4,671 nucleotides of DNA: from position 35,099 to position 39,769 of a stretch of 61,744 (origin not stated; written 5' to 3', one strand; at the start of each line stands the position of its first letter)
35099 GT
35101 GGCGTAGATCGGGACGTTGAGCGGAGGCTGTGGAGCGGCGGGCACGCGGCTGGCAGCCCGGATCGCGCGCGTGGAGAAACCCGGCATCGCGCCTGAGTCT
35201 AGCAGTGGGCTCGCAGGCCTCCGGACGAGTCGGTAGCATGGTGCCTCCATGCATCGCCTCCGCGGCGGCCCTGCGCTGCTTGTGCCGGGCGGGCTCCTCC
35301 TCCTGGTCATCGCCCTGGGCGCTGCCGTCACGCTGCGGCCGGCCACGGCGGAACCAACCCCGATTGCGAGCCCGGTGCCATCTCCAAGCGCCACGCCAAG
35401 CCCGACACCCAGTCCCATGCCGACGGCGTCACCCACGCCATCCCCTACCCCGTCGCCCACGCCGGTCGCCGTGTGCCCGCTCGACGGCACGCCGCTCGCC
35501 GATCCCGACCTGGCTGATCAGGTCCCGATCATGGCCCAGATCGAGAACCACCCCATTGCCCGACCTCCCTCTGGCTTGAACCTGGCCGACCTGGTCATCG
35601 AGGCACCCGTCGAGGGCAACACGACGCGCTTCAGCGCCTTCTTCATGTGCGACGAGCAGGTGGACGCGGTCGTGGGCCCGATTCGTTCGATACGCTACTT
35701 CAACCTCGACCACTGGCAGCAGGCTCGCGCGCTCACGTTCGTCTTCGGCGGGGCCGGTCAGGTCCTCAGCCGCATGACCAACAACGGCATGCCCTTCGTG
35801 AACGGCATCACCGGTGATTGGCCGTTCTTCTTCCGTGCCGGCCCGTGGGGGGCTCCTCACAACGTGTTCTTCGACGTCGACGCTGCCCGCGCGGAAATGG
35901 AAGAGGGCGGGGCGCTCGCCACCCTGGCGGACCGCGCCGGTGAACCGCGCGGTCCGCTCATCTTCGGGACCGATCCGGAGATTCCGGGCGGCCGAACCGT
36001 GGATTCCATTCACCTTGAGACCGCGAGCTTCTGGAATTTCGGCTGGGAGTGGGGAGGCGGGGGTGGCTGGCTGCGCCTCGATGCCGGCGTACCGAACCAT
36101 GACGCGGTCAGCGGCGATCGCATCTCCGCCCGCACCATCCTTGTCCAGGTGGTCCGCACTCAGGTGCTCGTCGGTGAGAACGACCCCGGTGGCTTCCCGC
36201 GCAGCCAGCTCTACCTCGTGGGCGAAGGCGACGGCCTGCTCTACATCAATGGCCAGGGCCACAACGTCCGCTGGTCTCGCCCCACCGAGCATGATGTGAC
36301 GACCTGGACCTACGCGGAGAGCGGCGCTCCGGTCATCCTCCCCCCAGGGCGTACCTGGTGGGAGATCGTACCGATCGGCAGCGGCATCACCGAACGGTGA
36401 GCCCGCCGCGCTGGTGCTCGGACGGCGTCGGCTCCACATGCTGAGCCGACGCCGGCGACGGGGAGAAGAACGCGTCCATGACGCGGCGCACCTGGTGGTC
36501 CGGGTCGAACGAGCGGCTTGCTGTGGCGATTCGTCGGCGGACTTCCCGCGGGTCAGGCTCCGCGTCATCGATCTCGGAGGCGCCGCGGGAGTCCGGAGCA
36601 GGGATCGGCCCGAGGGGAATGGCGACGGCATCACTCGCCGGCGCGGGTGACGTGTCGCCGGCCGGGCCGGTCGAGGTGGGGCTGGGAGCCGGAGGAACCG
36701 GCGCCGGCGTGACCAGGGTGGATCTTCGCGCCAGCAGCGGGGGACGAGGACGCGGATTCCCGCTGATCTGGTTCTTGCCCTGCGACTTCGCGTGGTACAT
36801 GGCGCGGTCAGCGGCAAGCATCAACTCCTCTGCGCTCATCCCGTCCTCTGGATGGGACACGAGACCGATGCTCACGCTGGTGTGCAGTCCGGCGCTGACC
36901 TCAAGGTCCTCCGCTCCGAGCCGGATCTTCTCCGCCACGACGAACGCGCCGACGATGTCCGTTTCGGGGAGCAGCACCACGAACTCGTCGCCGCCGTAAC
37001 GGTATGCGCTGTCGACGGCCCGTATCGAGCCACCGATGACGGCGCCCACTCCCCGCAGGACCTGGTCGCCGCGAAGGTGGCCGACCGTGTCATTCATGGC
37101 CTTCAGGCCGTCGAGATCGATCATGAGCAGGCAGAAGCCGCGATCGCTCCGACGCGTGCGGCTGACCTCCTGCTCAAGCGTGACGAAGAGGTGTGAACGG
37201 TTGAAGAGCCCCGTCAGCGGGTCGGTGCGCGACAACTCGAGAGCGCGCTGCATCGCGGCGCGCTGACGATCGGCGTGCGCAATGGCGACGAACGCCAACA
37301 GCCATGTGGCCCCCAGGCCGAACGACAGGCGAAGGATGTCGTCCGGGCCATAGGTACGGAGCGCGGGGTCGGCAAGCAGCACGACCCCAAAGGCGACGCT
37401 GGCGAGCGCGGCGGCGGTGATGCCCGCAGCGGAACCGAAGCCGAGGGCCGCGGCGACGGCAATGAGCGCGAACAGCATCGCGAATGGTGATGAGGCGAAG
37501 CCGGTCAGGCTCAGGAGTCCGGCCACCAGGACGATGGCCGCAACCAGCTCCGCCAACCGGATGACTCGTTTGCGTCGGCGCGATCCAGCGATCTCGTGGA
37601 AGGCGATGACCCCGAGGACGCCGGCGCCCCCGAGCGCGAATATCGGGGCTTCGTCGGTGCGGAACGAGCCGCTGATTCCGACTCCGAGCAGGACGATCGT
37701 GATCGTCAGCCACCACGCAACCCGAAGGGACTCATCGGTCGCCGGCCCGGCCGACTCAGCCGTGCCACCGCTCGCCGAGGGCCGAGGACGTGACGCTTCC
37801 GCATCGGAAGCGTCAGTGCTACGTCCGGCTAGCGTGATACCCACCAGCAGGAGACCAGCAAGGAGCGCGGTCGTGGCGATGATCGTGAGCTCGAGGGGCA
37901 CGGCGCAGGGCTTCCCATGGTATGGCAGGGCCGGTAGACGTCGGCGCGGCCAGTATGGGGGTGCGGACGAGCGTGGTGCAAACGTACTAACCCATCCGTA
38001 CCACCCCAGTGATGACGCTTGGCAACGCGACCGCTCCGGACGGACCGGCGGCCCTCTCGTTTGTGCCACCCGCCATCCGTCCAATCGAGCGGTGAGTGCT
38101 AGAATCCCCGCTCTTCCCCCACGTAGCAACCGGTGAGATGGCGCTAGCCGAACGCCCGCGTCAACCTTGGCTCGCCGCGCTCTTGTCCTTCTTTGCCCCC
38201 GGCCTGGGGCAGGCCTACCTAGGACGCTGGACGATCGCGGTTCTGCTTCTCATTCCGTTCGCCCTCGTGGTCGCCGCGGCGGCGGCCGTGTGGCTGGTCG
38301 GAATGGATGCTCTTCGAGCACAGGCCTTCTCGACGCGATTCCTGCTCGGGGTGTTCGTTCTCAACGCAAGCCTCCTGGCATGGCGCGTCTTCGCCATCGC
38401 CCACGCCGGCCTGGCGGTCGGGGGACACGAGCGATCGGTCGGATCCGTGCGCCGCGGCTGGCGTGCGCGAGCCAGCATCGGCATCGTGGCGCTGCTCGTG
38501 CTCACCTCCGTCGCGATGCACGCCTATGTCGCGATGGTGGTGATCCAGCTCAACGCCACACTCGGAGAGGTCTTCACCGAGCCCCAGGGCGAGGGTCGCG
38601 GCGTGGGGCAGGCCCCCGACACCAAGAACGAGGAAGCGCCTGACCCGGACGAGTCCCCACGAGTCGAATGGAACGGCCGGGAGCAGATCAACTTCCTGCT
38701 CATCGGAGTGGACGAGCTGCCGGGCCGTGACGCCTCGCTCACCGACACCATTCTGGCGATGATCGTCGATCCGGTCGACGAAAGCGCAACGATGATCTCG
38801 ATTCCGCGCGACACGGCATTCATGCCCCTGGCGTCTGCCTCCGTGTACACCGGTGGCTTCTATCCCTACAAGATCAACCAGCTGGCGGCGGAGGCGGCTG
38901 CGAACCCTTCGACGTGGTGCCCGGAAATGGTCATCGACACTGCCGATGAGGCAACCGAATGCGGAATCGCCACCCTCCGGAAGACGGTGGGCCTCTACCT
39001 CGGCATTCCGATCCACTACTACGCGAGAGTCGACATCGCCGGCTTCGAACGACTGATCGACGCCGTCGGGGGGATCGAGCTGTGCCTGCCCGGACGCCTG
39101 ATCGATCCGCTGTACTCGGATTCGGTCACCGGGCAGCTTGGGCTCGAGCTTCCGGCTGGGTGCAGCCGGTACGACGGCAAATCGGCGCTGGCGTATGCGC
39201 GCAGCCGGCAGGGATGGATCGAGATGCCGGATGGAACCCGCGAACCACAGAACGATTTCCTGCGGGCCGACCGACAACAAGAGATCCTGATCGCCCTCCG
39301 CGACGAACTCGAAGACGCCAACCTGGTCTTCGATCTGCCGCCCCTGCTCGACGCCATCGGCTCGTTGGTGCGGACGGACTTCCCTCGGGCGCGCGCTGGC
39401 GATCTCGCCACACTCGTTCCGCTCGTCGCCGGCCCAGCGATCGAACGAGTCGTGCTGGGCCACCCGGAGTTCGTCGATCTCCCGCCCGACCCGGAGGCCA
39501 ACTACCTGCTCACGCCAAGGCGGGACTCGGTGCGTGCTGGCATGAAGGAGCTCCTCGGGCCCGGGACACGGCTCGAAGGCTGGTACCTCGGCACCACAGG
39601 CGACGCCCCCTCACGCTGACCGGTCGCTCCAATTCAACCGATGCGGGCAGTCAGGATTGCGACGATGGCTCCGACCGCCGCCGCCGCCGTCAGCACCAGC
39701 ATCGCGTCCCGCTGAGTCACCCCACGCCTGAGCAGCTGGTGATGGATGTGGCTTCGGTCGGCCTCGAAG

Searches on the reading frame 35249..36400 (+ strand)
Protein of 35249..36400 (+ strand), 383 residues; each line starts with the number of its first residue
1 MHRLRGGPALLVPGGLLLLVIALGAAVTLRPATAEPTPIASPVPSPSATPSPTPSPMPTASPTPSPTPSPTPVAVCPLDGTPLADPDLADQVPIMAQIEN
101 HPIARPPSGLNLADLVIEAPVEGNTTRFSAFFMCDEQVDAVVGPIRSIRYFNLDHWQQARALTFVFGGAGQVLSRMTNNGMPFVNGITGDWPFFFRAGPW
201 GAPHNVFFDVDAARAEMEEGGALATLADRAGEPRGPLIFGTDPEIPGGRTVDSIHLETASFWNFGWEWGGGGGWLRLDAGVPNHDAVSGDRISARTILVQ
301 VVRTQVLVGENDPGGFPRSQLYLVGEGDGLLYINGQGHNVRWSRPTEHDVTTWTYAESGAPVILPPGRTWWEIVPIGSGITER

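Call 8: search_protein_families(library=pfam, proteins=[window:35249-36400:+], max_evalue=0.01)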
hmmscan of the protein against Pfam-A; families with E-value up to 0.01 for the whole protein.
window:35249-36400:+ (383 aa): 2 families
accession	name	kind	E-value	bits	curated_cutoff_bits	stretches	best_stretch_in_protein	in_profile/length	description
PF11258.13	DUF3048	-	1.9e-27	96.7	25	1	80-219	3-144/148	Protein of unknown function (DUF3048) N-terminal domain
PF17479.7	DUF3048_C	-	3.8e-15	56.7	25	1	266-370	13-113/114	Protein of unknown function (DUF3048) C-terminal domain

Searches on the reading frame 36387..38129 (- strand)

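Call 8: search_protein_families(library=pfam, proteins=[window:36387-38129:-], max_evalue=0.01)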
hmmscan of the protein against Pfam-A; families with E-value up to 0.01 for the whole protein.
window:36387-38129:- (580 aa): 1 family
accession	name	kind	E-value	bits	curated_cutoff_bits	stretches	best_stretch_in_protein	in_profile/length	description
PF00990.26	GGDEF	-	1.5e-38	132.6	23.8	1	302-454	3-161/161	Diguanylate cyclase, GGDEF domain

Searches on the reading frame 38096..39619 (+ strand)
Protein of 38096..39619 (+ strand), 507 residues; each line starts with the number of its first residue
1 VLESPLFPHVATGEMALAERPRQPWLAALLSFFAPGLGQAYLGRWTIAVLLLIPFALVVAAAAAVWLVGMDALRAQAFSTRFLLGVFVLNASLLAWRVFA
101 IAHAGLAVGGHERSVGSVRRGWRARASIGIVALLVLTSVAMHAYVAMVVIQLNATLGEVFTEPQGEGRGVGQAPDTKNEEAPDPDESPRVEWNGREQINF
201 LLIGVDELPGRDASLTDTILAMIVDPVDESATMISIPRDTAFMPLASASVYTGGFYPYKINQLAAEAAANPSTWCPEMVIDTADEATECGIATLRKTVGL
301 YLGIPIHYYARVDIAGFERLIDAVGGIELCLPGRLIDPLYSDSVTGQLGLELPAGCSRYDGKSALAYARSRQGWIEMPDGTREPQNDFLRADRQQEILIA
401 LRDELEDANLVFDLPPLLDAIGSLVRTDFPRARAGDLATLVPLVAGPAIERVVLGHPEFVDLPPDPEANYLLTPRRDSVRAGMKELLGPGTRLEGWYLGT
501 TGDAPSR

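Call 8: search_protein_families(library=pfam, proteins=[window:38096-39619:+], max_evalue=0.01)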
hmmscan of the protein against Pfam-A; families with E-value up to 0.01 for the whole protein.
window:38096-39619:+ (507 aa): 1 family
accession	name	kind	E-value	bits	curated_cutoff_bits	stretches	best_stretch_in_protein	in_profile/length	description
PF03816.19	LytR_cpsA_psr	-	6e-26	91.8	24.6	1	216-405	2-148/150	LytR_cpsA_psr family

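Call 53: search_protein_families(library=ncbifam, proteins=[window:38096-39619:+], max_evalue=0.00001)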
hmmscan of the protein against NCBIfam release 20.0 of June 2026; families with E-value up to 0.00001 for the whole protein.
window:38096-39619:+ (507 aa): 3 families
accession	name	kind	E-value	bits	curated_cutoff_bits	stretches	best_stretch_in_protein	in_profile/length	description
TIGR00350.1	lytR_cpsA_psr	domain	7.4e-23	81.5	62.3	1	215-404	2-149/152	LCP family glycopolymer transferase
NF006897.1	PRK09379.1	equivalog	1.5e-17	63.8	441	2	290-429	122-242/298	polyisoprenyl-teichoic acid--peptidoglycan teichoic acid transferase TagU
NF047591.1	ligase_LytR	equivalog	4.6e-06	26.2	450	0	295-428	136-258/336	glycopolymer--peptidoglycan transferase LytR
